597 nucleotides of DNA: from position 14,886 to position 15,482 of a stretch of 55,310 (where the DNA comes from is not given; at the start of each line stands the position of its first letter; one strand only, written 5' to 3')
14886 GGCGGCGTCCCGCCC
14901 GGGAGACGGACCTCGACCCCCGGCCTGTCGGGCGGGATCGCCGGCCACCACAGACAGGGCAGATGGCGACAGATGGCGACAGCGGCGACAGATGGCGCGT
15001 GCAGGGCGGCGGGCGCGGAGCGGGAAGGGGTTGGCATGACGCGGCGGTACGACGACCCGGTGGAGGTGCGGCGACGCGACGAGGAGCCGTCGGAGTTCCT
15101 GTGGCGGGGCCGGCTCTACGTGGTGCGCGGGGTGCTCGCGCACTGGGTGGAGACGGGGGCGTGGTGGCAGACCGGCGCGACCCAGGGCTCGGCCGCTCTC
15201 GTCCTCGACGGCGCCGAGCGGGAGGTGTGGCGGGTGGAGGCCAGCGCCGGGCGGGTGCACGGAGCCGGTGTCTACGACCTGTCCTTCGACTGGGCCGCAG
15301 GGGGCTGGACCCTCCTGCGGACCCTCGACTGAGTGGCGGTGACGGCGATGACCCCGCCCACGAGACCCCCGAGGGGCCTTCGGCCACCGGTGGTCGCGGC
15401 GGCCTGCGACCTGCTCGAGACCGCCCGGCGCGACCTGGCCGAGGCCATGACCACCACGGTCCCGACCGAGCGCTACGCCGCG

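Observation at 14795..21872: SOS-box-fronted operon DUF6504-like / HEPN-like / DnaE2-type polymerase / methyltransferase / DinB: a non-canonical damage-inducible mutasome without imuA'/imuB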

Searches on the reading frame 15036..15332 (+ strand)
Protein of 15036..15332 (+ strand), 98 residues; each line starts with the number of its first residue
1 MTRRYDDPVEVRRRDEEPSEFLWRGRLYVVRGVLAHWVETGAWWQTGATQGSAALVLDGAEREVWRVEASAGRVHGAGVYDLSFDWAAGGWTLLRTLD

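Call 4: search_protein_families(library=pfam, proteins=[window:15036-15332:+], max_evalue=0.01)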
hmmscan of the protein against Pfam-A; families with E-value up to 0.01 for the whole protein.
window:15036-15332:+ (98 aa): 1 family
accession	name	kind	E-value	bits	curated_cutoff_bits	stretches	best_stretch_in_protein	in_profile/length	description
PF20114.4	DUF6504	-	3.8e-21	75.7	24.2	1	1-98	1-103/103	Domain of unknown function (DUF6504)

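Call 5: search_protein_families(library=ncbifam, proteins=[window:15036-15332:+], max_evalue=0.01)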
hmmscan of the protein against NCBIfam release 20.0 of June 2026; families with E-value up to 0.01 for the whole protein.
window:15036-15332:+ (98 aa): 0 families
